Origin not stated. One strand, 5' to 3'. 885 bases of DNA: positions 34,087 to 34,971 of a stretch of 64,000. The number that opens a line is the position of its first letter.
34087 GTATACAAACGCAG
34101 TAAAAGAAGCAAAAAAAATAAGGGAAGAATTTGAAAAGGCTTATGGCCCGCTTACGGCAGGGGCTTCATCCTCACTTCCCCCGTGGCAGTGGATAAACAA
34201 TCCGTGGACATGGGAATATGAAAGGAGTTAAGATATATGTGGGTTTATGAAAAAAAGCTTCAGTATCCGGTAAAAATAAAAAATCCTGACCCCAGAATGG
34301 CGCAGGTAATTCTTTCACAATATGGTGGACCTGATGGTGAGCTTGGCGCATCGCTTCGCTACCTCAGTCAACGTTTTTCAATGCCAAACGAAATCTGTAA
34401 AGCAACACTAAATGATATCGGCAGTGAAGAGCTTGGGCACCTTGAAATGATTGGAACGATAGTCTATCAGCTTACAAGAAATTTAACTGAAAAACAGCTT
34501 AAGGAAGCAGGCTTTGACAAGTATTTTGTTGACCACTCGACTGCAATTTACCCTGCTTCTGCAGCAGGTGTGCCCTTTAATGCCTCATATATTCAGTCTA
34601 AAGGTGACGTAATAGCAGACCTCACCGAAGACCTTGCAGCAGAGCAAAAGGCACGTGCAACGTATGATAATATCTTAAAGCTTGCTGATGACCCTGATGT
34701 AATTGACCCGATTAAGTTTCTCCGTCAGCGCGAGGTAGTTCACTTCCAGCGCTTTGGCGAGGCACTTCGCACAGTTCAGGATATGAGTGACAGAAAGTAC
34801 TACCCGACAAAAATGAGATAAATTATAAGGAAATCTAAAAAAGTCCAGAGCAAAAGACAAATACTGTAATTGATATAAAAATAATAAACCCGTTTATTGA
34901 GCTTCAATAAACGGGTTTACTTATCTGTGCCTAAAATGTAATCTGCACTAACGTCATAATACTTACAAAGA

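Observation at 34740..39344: A ~4.5-kb XRE + giant-surface-protein insertion at the cotJC 3' end, bounded by a duplicated cotJC terminus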

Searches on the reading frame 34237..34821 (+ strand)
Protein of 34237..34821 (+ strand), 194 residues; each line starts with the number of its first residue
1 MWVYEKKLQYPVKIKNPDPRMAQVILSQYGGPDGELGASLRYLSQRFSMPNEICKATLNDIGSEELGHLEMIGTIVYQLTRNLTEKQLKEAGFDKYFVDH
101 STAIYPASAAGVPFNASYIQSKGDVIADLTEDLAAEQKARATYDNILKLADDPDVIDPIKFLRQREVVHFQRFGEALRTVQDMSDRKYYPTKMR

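Call 7: search_protein_families(library=pfam, proteins=[window:34237-34821:+], max_evalue=0.01)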
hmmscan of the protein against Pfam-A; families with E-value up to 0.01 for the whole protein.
window:34237-34821:+ (194 aa): 2 families
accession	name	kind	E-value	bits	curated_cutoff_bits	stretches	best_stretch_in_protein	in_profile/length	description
PF05067.18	Mn_catalase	-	3.3e-57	194.1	27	1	1-186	1-199/284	Manganese containing catalase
PF03232.19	COQ7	-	0.0043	17.1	23.5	0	34-78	13-58/169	Ubiquinone biosynthesis protein COQ7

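Call 10: find_encoding_contigs(protein=window:34237-34821:+, flank=10000, max_places=10)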
Protein window:34237-34821:+ (194 aa): 1 contig read that carries it; 1 place shown.
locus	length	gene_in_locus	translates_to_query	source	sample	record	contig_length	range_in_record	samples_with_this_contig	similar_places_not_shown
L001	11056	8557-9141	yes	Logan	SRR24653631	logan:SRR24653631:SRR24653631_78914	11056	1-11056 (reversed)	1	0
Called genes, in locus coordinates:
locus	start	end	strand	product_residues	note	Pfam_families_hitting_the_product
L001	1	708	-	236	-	?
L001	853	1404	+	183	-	PF01569:PAP2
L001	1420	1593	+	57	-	-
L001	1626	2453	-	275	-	PF08543:Phos_pyr_kin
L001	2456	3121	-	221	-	PF00702:Hydrolase, PF12710:HAD, PF13419:HAD_2, PF13242:Hydrolase_like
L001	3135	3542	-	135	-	PF04246:RseC_MucC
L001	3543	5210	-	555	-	PF02463:SMC_N, PF13476:AAA_23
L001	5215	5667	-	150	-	PF01316:Arg_repressor, PF02863:Arg_repressor_C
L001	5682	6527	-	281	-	PF01513:NAD_kinase, PF20143:NAD_kinase_C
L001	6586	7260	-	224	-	PF23446:LysM1_NFP_LYK (faint), PF23457:LysM2_NFP (faint), PF23462:LysM3_NFP (faint), PF23473:LysM3_LYK4_5 (faint), PF23577:LysM_RLK (faint), PF01476:LysM, PF03734:YkuD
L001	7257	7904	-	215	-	PF23457:LysM2_NFP (faint), PF23472:LysM2_CERK1_LYK3_4_5 (faint), PF23473:LysM3_LYK4_5 (faint), PF01476:LysM, PF23446:LysM1_NFP_LYK (faint), PF01476:LysM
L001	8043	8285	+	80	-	PF11007:CotJA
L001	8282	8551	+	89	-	PF12652:CotJB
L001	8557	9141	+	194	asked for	PF05067:Mn_catalase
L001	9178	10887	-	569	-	PF00933:Glyco_hydro_3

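Call 15: find_related_loci(query=window:34237-34821:+, collection=genome_contigs, flank=10000)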
Query window:34237-34821:+ (194 aa) in genome_contigs; peptide patterns used: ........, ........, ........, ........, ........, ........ (x = any residue, [..] = any of these).
600 stretches matched a pattern (row limit reached: there are more); 593 encode a relative of the query (tblastn E <= 1e-3); the best 80 are kept; 80 distinct loci.
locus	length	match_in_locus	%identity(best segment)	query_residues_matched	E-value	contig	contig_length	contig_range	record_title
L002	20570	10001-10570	74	1-189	4e-98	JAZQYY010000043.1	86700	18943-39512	MAG: Acutalibacteraceae bacterium isolate T1900045159_TC20190153.MAGScoT_cleanbin_000008 SGB_5013_k141_1540068, whole ge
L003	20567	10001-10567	74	1-189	2e-95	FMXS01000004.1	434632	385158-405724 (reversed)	Ruminococcaceae bacterium FB2012 genome assembly, contig: IE31DRAFT_scaffold00002.2, whole genome shotgun sequence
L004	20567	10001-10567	72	1-189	2e-94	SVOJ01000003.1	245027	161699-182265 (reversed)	MAG: Oscillospiraceae bacterium isolate SIG562 NODE_129_length_245027_cov_2.271625, whole genome shotgun sequence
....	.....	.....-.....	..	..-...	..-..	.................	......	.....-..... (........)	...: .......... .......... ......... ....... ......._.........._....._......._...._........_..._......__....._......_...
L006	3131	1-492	84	30-193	3e-95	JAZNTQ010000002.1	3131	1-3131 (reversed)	MAG: Clostridia bacterium isolate T1900044802_TS20190268.MAGScoT_cleanbin_000045 SGB_2723_k141_806043, whole genome shot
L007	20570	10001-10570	71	1-189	2e-93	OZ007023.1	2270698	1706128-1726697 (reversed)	MAG: uncultured Oscillospiraceae bacterium isolate metabat2_pooled_hifiasm.1005 MAG genome assembly, chromosome: 1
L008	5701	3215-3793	68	1-192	2e-93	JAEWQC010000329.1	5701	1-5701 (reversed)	MAG: Bacillota bacterium isolate OH_SBrB_125 k127_897660, whole genome shotgun sequence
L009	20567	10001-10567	72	1-189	3e-93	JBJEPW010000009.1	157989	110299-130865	MAG: Candidatus Fimenecus sp. isolate PUUB49_bin.003 NODE_15_length_157989_cov_17.933770, whole genome shotgun sequence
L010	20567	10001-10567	72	1-189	2e-93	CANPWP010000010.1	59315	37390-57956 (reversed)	MAG: uncultured Clostridia bacterium isolate Lapin-004__bin101 genome assembly, contig: Lapin-004__NODE_559_length_59315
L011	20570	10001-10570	70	1-189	3e-93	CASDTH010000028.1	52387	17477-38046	uncultured bacterium isolate SI.B49.metabat-bins.94 genome assembly, contig: SI.B49.metabat-bins.94.fa_k141_191803, whol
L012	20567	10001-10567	70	1-189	2e-93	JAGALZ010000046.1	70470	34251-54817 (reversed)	MAG: Oscillospiraceae bacterium isolate RGIG8564 Water_deer_Cecum-3__c546025, whole genome shotgun sequence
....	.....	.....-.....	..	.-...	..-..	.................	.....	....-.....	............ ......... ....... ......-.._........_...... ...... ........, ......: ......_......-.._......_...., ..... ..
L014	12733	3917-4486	72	1-189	5e-93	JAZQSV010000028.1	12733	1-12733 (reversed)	MAG: Acutalibacteraceae bacterium isolate T1900045195_TC20190191.MAGScoT_cleanbin_000011 SGB_5315_k141_3280047, whole ge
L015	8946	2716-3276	73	1-187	6e-93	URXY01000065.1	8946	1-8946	uncultured Clostridiales bacterium isolate UMGS1455 genome assembly, contig: NODE_4864_length_8946_cov_5.341356, whole g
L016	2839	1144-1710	70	1-189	1e-94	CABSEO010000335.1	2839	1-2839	MAG TPA_asm: uncultured Emergencia sp. isolate MGYG-HGUT-02217 genome assembly, contig: GUT_GENOME138794_335, whole geno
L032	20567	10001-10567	69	1-189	7e-91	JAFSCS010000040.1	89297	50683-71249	MAG: Clostridia bacterium isolate RGIG3023 Goat_Rectum-3__c892472, whole genome shotgun sequence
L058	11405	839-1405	70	1-189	7e-90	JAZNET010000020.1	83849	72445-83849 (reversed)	MAG: Acutalibacteraceae bacterium isolate T1900044718_TS20190184.MAGScoT_cleanbin_000006 SGB_1894_k141_1358506, whole ge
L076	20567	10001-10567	68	1-189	5e-89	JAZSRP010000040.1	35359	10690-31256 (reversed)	MAG: Eubacteriales bacterium isolate T1900044537_TS20190003.MAGScoT_cleanbin_000004 SGB_27_k141_1717605, whole genome sh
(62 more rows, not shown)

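Call 20: list_cluster_members(proteins=[P0001, window:34237-34821:+, window:39344-41086:-])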
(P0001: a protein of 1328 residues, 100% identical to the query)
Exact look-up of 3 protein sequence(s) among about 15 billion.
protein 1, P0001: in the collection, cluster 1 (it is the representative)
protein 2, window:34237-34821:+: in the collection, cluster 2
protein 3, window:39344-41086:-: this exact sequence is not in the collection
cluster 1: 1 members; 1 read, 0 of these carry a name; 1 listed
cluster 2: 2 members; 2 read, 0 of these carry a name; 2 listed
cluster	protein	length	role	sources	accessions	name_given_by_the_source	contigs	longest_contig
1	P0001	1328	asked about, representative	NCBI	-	-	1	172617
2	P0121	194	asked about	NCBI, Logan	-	-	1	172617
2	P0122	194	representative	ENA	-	-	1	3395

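Call 74: search_protein_families(library=pfam, proteins=[L032:10646-11275:+, L032:11259-16103:+, L032:16366-17823:-, L058:1573-3978:+, L058:4307-5614:+, L076:10703-11113:-, L076:11887-12546:-, L076:11222-11524:-], max_evalue=0.001)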
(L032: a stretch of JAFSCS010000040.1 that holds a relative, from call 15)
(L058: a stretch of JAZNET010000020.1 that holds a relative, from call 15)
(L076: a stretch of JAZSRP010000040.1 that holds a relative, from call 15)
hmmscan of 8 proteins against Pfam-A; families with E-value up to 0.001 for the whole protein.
L032:10646-11275:+ (209 aa): 0 families

L032:11259-16103:+ (1614 aa): 12 families
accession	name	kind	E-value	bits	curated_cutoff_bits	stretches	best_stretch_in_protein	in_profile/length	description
PF00580.27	UvrD-helicase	-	3.6e-31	109.3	23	2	1062-1155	2-95/271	UvrD/REP helicase N-terminal domain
PF00270.35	DEAD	-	6.1e-31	107.8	26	2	277-450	2-163/167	DEAD/DEAH box helicase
PF00271.37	Helicase_C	-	4.9e-23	81.9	23.5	1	490-596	1-108/110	Helicase conserved C-terminal domain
PF13245.12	AAA_19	-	3.4e-22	79.5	25.1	1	1065-1227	1-134/134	AAA domain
PF13361.12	UvrD_C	-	1.9e-15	57.6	25.6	2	1376-1487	220-348/350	UvrD-like helicase C-terminal domain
PF01443.25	Viral_helicase1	-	6e-12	46.3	21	1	1372-1486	114-228/228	Viral superfamily 1 RNA helicase core domain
PF13538.12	UvrD_C_2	-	1.3e-11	44.6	27.4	1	1437-1484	2-51/52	UvrD-like helicase C-terminal domain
PF04851.21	ResIII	-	6.3e-09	36.4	22.5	1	271-407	5-139/164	Type III restriction enzyme, res subunit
PF13401.12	AAA_22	-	4.1e-08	34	27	1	1076-1218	7-123/130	AAA domain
PF13604.12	AAA_30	-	1.3e-07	32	27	1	1061-1223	2-129/191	AAA domain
PF09848.15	SLFN-g3_helicase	-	8.2e-05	22.5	24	1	1075-1267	2-176/354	Schlafen group 3, DNA/RNA helicase domain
PF02562.22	PhoH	-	0.00015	21.7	27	0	1062-1222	6-158/205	PhoH-like protein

L032:16366-17823:- (485 aa): 0 families

L058:1573-3978:+ (801 aa): 4 families
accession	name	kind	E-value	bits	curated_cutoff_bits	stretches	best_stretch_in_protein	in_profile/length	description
PF13245.12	AAA_19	-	5.2e-09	36.8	25.1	1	406-653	11-131/134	AAA domain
PF00580.27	UvrD-helicase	-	4.9e-08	33.4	23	1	397-652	5-252/271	UvrD/REP helicase N-terminal domain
PF01443.25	Viral_helicase1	-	2.8e-07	31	21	0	745-800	178-227/228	Viral superfamily 1 RNA helicase core domain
PF13538.12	UvrD_C_2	-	3.1e-06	27.4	27.4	1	758-800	2-52/52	UvrD-like helicase C-terminal domain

L058:4307-5614:+ (435 aa): 2 families
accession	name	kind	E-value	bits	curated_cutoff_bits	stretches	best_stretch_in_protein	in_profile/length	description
PF16499.11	Melibiase_2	-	5.3e-24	85.4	23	2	158-341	109-281/284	Alpha galactosidase A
PF17801.7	Melibiase_C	-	1.1e-12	48.3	22.9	1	363-432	6-71/71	Alpha galactosidase C-terminal beta sandwich domain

L076:10703-11113:- (136 aa): 0 families

L076:11887-12546:- (219 aa): 2 families
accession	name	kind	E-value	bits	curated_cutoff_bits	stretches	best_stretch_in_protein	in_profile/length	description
PF13508.13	Acetyltransf_7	-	3.4e-10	40.6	27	1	120-205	4-83/84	Acetyltransferase (GNAT) domain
PF00583.31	Acetyltransf_1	-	1e-07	32.7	20.7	1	118-204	32-116/116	Acetyltransferase (GNAT) family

L076:11222-11524:- (100 aa): 0 families
